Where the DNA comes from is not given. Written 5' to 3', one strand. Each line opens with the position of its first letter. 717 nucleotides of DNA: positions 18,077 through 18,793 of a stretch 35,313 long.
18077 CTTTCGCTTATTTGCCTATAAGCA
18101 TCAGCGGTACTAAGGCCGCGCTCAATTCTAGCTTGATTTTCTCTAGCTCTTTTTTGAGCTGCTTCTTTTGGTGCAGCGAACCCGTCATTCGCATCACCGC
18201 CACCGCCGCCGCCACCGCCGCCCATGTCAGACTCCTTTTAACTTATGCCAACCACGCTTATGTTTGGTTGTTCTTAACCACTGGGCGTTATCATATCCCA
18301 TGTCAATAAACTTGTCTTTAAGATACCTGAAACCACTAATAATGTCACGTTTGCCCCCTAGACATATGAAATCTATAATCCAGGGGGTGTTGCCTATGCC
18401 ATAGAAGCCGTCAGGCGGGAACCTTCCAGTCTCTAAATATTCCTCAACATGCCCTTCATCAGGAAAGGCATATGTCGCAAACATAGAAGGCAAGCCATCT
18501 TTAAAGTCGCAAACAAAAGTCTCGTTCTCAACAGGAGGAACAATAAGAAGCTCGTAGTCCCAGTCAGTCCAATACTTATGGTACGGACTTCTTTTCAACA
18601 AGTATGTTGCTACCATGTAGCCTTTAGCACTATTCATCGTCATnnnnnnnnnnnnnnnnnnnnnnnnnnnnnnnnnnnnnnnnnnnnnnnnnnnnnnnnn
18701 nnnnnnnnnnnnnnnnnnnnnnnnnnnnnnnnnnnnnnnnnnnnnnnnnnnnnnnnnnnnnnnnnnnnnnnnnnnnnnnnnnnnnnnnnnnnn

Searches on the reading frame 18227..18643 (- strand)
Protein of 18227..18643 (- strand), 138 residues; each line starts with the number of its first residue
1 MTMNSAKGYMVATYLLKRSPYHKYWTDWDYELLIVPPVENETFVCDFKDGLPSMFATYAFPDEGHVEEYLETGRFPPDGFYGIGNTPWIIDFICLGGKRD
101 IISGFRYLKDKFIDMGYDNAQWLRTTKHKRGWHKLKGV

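Call 3: search_protein_families(library=pfam, proteins=[window:18227-18643:-], max_evalue=1)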
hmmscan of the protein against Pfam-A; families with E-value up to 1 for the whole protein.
window:18227-18643:- (138 aa): 1 family
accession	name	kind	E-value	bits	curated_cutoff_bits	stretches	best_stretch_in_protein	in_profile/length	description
PF02794.22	HlyC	-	1.4e-07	31.9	25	1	13-103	6-97/127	RTX toxin acyltransferase family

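Call 4: search_protein_families(library=phrogs, proteins=[window:18227-18643:-], max_evalue=0.1)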
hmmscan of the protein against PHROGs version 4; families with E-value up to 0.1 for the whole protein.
window:18227-18643:- (138 aa): 1 family
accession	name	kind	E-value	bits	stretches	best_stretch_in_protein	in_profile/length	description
phrog_20210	-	unknown function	4e-05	24.5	1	14-105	24-117/153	-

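Call 5: search_protein_families(library=ncbifam, proteins=[window:18227-18643:-], max_evalue=1)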
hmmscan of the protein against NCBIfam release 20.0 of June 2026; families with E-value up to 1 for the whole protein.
window:18227-18643:- (138 aa): 0 families

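Call 7: search_dna_similar(query=window:18227-18643:-, collection=phages, mode=protein, max_rows=40, max_evalue=0.001)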
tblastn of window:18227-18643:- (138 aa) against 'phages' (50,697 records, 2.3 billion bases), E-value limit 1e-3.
No match.

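Call 8: search_solved_structures(query=window:18227-18643:-, max_evalue=10, show_alignments=3)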
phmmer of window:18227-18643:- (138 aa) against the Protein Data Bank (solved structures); distinct sequences matched with E-value up to 10: 2.
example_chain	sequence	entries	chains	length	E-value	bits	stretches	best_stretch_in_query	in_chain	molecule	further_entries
4whn_A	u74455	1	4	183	0.00052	23.2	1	13-112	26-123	ApxC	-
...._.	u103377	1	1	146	1.3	12.2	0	39-65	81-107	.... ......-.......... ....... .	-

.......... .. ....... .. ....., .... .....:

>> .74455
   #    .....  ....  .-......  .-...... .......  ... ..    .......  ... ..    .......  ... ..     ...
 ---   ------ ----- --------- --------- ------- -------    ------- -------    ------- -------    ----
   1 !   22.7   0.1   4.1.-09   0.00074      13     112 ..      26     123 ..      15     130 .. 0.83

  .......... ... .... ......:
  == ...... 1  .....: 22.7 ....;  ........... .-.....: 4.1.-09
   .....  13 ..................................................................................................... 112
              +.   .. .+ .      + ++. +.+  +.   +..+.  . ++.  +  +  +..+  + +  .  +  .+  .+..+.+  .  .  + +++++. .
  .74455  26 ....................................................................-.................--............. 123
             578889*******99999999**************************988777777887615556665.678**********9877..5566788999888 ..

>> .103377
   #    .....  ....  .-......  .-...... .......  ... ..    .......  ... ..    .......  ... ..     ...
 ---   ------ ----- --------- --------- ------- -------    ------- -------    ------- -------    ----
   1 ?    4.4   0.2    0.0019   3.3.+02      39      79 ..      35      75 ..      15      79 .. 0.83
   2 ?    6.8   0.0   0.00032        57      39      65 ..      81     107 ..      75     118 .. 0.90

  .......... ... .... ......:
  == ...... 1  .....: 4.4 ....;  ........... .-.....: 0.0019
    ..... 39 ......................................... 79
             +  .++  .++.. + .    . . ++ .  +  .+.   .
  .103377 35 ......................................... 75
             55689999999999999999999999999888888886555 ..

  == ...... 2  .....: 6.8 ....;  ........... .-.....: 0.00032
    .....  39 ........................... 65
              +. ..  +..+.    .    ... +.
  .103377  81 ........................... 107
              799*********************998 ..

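Call 9: find_homologous_proteins(query=window:18227-18643:-, max_evalue=0.001)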
Query window:18227-18643:- (138 aa): 12 proteins with E <= 0.001 among 14 candidates.
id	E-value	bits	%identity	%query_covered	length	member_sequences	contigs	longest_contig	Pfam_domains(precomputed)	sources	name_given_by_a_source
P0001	8.3e-95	333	100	100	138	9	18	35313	PF02794.23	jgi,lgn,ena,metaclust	metaclust:\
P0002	1.9e-46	176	53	99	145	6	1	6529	PF02794.23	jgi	jgi:hemolysin-activating ACP:hemolysin acyltransferase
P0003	5.7e-46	174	56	99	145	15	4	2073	PF02794.23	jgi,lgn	-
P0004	8.4e-46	174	56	96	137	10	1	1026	PF02794.23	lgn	-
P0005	1.6e-45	173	56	94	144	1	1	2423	-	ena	-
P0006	2.1e-43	166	52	99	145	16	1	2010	-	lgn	-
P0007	5.9e-43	164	53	99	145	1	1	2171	-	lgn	-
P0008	7.4e-43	164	51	94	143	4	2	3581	-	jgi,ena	-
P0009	4.9e-39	152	50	100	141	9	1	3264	PF02794.23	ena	-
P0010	9.7e-37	144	52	94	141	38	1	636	-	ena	-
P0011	4.4e-36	142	52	94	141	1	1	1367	-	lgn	-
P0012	7.9e-35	138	50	94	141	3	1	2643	-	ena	-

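Call 12: find_encoding_contigs(protein=P0002, flank=10000, max_places=4)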
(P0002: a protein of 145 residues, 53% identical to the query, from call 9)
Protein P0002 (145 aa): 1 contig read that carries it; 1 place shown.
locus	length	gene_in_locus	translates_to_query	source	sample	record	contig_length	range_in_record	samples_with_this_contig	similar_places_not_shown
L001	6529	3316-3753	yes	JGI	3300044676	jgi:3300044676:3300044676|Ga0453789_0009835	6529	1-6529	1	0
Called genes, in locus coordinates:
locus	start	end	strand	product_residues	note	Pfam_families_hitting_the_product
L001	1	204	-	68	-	?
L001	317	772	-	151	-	-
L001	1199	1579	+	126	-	PF20901:Sf6_terminase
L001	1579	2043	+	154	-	-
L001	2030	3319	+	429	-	PF03237:Terminase_6N (weak)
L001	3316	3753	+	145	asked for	PF02794:HlyC (weak)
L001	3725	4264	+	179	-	-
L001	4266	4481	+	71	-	-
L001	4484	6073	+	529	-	PF12236:Head-tail_con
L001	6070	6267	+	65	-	PF25181:Phage_Bbp19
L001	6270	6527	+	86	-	?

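Call 13: find_related_loci(query=A1, collection=viral_contigs, flank=10000)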
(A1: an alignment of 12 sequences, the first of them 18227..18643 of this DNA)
Query A1 (138 aa) in viral_contigs; peptide patterns used: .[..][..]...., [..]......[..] (x = any residue, [..] = any of these).
190 stretches matched a pattern; 112 encode a relative of the query (tblastn E <= 1e-3); the best 80 are kept; 80 distinct loci.
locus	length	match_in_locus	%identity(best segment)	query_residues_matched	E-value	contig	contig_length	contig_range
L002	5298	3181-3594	93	1-138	3e-88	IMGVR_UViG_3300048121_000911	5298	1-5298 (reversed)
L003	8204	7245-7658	93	1-138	3e-88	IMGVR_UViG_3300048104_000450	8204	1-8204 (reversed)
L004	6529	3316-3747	53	1-137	2e-49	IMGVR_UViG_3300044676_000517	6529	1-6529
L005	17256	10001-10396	56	6-137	1e-48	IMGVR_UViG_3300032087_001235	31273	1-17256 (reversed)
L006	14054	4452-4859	48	1-134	3e-41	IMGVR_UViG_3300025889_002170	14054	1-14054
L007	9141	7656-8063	48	1-134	3e-41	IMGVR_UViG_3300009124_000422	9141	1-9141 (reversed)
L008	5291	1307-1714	48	1-134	3e-41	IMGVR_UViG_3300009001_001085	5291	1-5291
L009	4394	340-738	52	8-137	5e-41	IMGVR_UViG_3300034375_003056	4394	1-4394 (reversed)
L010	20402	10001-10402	51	7-137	5e-41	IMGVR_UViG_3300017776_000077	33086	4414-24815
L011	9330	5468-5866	51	8-137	1e-40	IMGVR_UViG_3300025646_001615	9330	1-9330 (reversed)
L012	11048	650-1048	52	8-137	8e-40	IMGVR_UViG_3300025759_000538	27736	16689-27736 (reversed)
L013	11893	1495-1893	52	8-137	8e-40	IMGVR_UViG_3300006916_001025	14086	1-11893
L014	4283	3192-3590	50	8-137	1e-39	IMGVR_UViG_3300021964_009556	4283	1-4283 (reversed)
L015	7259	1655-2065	49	1-136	4e-38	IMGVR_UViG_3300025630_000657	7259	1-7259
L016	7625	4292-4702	49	1-136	4e-38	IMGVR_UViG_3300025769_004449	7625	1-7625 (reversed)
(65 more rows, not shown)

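Call 30: predict_structure(alignment_id=A1)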
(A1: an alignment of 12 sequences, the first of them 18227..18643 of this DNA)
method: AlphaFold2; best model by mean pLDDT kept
length: 138 residues; sequences in the alignment: 12
mean_pLDDT: 82.5   pTM: 0.77
mean pLDDT of the five models: 82.5, 81.5, 81.4, 77.1, 64.9
residues with pLDDT >= 90: 22; 70-90: 100; 50-70: 13; < 50: 3
segments of 3 or more residues with pLDDT < 50: none
pLDDT, mean of each block of 10 residues (from residue 1): 77 91 85 87 89 91 84 73 80 83 85 87 70 69
secondary structure, 60 per line:
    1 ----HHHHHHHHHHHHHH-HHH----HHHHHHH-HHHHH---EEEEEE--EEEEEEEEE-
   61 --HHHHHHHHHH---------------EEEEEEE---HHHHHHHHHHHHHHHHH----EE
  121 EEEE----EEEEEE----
elements in order: H5-18 H27-33 H35-39 E43-48 E51-59 H63-72 E88-94 H98-114 E119-124 E129-134

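Call 33: fold_search(model_id=the predicted structure, library=pdb)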
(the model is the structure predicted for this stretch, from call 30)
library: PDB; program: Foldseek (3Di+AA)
matches with E <= 10: 634; with E <= 0.001: 3
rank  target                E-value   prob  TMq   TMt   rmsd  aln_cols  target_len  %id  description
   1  4whn_B                9.4e-08  1.00  0.73  0.61   3.5       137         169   20  Structure of toxin-activating acyltransferase (TAAT) (released 2015-06-03)
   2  4whn_A                4.3e-07  1.00  0.73  0.61   3.6       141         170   20  Structure of toxin-activating acyltransferase (TAAT) (released 2015-06-03)
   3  4whn_C                8.2e-07  1.00  0.72  0.61   3.4       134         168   19  Structure of toxin-activating acyltransferase (TAAT) (released 2015-06-03)
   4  2oh1_C                9.5e-03  1.00  0.58  0.48   4.7       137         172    9  Crystal structure of acetyltransferase GNAT family (YP_013287.1) from Listeria monocytogenes 4b F2365 at 1.46 A resolu (released 2007-02-13)
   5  2oh1_B                1.1e-02  1.00  0.58  0.47   4.7       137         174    9  Crystal structure of acetyltransferase GNAT family (YP_013287.1) from Listeria monocytogenes 4b F2365 at 1.46 A resolu (released 2007-02-13)
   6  8zt3_B                1.2e-02  0.98  0.50  0.43   5.8       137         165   13  N-acetyltransferase SbzI in the biosynthesis of altemicidin (released 2025-02-05)
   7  2qec                  1.2e-02  0.92  0.44  0.36   7.8       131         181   14  Crystal structure of histone acetyltransferase HPA2 and related acetyltransferase (NP_600742.1) from Corynebacterium glu (released 2007-07-10)
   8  1bo4_A                1.4e-02  0.94  0.47  0.47   5.9       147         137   15  CRYSTAL STRUCTURE OF A GCN5-RELATED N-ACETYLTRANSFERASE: SERRATIA MARESCENS AMINOGLYCOSIDE 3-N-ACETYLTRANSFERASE (released 1998-10-07)
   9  2oh1_A                1.5e-02  0.98  0.52  0.43   5.0       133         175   10  Crystal structure of acetyltransferase GNAT family (YP_013287.1) from Listeria monocytogenes 4b F2365 at 1.46 A resolu (released 2007-02-13)
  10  8zt3_A                2.0e-02  0.97  0.53  0.45   5.9       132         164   13  N-acetyltransferase SbzI in the biosynthesis of altemicidin (released 2025-02-05)
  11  8zt3_F                2.2e-02  0.97  0.52  0.47   5.4       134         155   13  N-acetyltransferase SbzI in the biosynthesis of altemicidin (released 2025-02-05)
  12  3h4q                  2.4e-02  0.99  0.61  0.58   6.1       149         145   10  Crystal structure of putative acetyltransferase (NP_371943.1) from STAPHYLOCOCCUS AUREUS MU50 at 2.50 A resolution (released 2009-05-05)
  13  5k9n_B                2.4e-02  0.99  0.57  0.40   6.4       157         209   11  Structural and Mechanistic Analysis of Drosophila melanogaster Polyamine N acetyltransferase, an enzyme that Catalyzes (released 2017-06-07)
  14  2fia_A                3.6e-02  0.98  0.53  0.48   4.0       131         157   12  The crystal structure of the acetyltransferase from Enterococcus faecalis (released 2006-02-14)
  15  8zt3_D                3.6e-02  0.96  0.53  0.43   5.9       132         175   13  N-acetyltransferase SbzI in the biosynthesis of altemicidin (released 2025-02-05)
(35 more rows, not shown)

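Call 42: search_dna_similar(query=window:18227-18643:-, collection=phages, mode=protein, max_rows=30, max_evalue=10)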
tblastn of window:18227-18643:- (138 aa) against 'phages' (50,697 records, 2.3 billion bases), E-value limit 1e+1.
No match.

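Call 43: find_homologous_proteins(query=A1, max_evalue=0.001)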
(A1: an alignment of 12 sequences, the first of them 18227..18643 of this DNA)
Query A1 (12 sequences) (138 aa, profile of the alignment): 33 proteins with E <= 0.001 among 926 candidates.
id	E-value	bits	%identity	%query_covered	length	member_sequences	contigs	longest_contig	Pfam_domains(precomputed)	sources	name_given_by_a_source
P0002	7.8e-78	277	53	99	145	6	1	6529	PF02794.23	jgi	jgi:hemolysin-activating ACP:hemolysin acyltransferase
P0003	2.7e-76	272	56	99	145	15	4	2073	PF02794.23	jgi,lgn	-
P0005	8.5e-76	271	56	94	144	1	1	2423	-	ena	-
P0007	4.8e-75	268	53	99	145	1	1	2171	-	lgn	-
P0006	9.4e-75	267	52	99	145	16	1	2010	-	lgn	-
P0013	6.3e-74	265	51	97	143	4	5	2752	PF02794.23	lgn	-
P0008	3.4e-73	262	51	94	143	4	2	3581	-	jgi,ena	-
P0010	6.2e-70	252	52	94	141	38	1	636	-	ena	-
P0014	7.9e-70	251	55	94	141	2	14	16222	-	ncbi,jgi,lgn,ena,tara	jgi:hemolysin-activating ACP:hemolysin acyltransferase|tara:strand:- start:138 stop:563 length:426 s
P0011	1.3e-69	251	52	94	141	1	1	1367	-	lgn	-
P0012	2.4e-69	250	50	94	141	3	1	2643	-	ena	-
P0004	2.0e-68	247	56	96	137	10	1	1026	PF02794.23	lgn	-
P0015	1.3e-67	244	52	94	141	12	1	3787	-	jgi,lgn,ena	-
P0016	1.7e-66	240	49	96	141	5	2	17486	-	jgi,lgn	jgi:hemolysin-activating ACP:hemolysin acyltransferase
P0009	3.1e-66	240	50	100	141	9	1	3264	PF02794.23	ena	-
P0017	9.4e-66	238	50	96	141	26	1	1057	PF02794.23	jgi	-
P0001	2.1e-63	230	100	100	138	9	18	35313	PF02794.23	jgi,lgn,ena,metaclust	metaclust:\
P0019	1.6e-59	218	46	95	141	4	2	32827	PF02794.23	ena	-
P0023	9.7e-49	183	48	97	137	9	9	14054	PF02794.23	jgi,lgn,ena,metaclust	jgi:hemolysin-activating ACP:hemolysin acyltransferase|metaclust:\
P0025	2.0e-43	166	46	96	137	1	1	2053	PF02794.23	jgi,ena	-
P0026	3.1e-41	159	46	88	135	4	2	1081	PF02794.23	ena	-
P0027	3.3e-41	158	45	96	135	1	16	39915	PF02794.23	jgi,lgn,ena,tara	tara:strand:- start:596 stop:1003 length:408 start_codon:yes stop_codon:yes gene_type:complete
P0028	1.0e-40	157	48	96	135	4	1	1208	PF02794.23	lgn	-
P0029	1.3e-39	153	48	93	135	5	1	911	PF02794.23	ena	-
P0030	6.3e-39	151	43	91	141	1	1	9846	PF02794.23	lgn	-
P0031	1.2e-38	150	46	96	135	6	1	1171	PF02794.23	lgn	-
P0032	5.5e-38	148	44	96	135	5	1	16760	PF02794.23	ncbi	-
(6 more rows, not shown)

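Call 49: search_protein_representatives(alignment_id=A1)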
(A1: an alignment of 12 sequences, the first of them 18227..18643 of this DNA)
Query: 12 sequences, 143 profile positions. Proteins with E-value up to 0.001 (for the whole library): 77; up to 1e-10: 15; up to 1e-30: 5. The best 77 are listed.
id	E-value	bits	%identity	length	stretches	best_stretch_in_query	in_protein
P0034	4.5e-45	169.3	-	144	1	1-143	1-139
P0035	8.7e-39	148.9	-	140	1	1-141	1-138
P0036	9.9e-39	148.8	-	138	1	8-142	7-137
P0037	4.9e-38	146.5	-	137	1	11-141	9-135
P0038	6.2e-36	139.7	-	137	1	14-141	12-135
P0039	1.3e-30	122.4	-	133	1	13-140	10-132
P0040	1.0e-27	113.0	-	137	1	6-139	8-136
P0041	4.9e-25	104.3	-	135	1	14-143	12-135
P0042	3.6e-21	91.8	-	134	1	9-142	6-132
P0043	8.8e-21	90.6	-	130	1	9-140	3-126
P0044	3.3e-20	88.7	-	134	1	15-138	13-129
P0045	1.4e-17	80.2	-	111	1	62-140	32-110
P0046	2.4e-14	69.7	-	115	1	79-140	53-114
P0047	1.5e-12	63.8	-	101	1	1-82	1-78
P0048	2.1e-11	60.2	-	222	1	13-102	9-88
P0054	4.0e-08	49.5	-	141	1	13-137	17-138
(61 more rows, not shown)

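Call 51: find_encoding_contigs(protein=P0054, flank=8000, max_places=3)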
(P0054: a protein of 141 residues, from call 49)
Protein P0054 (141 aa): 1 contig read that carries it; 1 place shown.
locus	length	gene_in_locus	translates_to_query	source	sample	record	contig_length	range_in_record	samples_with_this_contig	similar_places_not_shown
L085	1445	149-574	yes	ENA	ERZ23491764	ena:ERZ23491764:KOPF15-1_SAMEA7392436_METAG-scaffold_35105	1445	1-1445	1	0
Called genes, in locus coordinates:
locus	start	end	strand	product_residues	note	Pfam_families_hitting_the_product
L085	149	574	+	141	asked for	PF02794:HlyC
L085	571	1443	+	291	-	?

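Call 52: find_encoding_contigs(protein=P0041, flank=8000, max_places=3)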
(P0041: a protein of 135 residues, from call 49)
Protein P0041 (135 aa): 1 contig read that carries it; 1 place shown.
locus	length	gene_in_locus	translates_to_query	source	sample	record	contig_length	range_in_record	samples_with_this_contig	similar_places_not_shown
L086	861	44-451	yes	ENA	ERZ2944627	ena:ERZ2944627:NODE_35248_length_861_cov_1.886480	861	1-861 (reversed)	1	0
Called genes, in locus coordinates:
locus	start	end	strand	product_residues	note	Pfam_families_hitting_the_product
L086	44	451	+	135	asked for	PF02794:HlyC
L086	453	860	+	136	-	?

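Call 60: find_related_loci(query=A3, collection=viral_contigs, flank=6000)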
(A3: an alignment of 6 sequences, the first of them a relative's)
Query A3 (141 aa) in viral_contigs; peptide patterns used: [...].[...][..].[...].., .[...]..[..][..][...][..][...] (x = any residue, [..] = any of these).
123 stretches matched a pattern; 68 encode a relative of the query (tblastn E <= 1e-3); 68 distinct loci.
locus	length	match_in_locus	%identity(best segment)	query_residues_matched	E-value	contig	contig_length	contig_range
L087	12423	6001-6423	96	1-141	4e-92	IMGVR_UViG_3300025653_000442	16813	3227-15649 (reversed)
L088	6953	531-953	96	1-141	4e-92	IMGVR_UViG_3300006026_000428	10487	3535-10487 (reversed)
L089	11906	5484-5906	77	1-141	9e-72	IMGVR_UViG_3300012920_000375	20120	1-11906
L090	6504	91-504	65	4-141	1e-59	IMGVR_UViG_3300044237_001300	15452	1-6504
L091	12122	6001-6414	65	4-141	1e-59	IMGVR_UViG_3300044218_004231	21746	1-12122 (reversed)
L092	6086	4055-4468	62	4-141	2e-57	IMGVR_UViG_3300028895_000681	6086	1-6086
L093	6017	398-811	57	4-141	1e-51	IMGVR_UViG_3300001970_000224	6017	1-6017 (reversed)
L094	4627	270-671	48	1-141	2e-44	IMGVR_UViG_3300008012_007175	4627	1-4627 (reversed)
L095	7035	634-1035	49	1-141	5e-44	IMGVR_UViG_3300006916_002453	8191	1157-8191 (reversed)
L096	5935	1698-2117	46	1-140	2e-37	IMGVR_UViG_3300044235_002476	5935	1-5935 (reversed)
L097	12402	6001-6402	45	1-141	3e-37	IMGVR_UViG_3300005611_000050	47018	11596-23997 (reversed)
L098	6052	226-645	46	1-140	2e-37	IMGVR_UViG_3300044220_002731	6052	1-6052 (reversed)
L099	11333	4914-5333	46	1-140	2e-37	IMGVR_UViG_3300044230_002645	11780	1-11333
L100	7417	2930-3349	45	1-140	2e-36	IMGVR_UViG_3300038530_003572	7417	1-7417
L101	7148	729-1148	45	1-140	8e-36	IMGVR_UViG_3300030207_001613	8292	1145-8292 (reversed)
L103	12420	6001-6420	44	1-140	4e-34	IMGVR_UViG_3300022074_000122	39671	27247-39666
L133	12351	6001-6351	29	19-138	1e-13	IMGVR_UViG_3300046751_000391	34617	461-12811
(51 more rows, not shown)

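Call 61: find_related_loci(query=A4, collection=viral_contigs, flank=6000)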
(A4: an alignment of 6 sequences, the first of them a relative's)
Query A4 (135 aa) in viral_contigs; peptide patterns used: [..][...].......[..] (x = any residue, [..] = any of these).
235 stretches matched a pattern; 140 encode a relative of the query (tblastn E <= 1e-3); the best 80 are kept; 80 distinct loci.
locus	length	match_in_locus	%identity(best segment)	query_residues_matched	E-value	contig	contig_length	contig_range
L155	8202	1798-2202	96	1-135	1e-87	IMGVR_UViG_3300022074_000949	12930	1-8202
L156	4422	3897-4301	94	1-135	3e-86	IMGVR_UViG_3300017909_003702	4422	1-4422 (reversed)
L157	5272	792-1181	63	5-135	7e-54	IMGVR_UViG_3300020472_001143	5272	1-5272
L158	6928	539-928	60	5-135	5e-52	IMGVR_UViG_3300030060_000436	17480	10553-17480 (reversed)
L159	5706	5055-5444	60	5-135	6e-52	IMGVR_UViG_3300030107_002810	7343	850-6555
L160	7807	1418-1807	60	5-135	1e-51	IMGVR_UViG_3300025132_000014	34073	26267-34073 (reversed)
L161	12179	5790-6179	60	5-135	6e-51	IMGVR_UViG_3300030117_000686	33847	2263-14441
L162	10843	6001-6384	55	1-128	7e-49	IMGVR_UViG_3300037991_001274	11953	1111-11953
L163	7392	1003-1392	54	1-131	3e-44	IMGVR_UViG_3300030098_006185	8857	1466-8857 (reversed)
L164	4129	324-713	54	1-131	6e-44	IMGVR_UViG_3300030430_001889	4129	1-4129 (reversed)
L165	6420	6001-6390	54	1-131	1e-43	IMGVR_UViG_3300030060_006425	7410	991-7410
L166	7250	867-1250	55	1-129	5e-43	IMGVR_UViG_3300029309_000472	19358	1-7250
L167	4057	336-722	55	1-130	4e-43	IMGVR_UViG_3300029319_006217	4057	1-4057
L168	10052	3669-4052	55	1-129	4e-43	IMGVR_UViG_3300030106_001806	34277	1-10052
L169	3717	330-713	55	1-129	4e-43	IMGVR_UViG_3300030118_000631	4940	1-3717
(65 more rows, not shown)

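Call 64: search_dna_similar(query=L087:6001-6426:+, collection=phages, mode=protein, max_rows=25, max_evalue=0.001)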
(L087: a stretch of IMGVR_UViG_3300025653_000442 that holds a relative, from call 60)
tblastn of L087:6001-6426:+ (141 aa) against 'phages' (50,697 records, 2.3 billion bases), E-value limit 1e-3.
Records with a match: 1; places in all: 1; records where one place covers at least 80% of the query: 1.
Best place of each record, by identity: <60% 1.
By first word of the organism name: Roseobacter 1.
By host as written in the record: Rhodobacteraceae bacterium FZCC0040 1.
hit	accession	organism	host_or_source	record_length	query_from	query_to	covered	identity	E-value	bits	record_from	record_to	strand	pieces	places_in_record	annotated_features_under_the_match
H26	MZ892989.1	Roseobacter phage CRP-235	Rhodobacteraceae bacterium FZCC0040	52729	8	133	89%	26.0%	2e-8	57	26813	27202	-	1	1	putative toxin-activating lysine-acyltransferase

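Call 65: search_dna_similar(query=L133:5965-6366:+, collection=phages, mode=protein, max_rows=25, max_evalue=0.001)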
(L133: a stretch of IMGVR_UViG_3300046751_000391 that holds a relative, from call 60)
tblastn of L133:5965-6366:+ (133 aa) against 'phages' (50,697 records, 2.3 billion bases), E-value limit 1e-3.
Records with a match: 1; places in all: 1; records where one place covers at least 80% of the query: 1.
Best place of each record, by identity: <60% 1.
By first word of the organism name: Roseobacter 1.
By host as written in the record: Rhodobacteraceae bacterium FZCC0040 1.
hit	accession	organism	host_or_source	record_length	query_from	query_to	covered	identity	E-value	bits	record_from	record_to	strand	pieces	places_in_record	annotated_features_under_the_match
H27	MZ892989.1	Roseobacter phage CRP-235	Rhodobacteraceae bacterium FZCC0040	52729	1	116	87%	27.9%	1e-6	52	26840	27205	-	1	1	putative toxin-activating lysine-acyltransferase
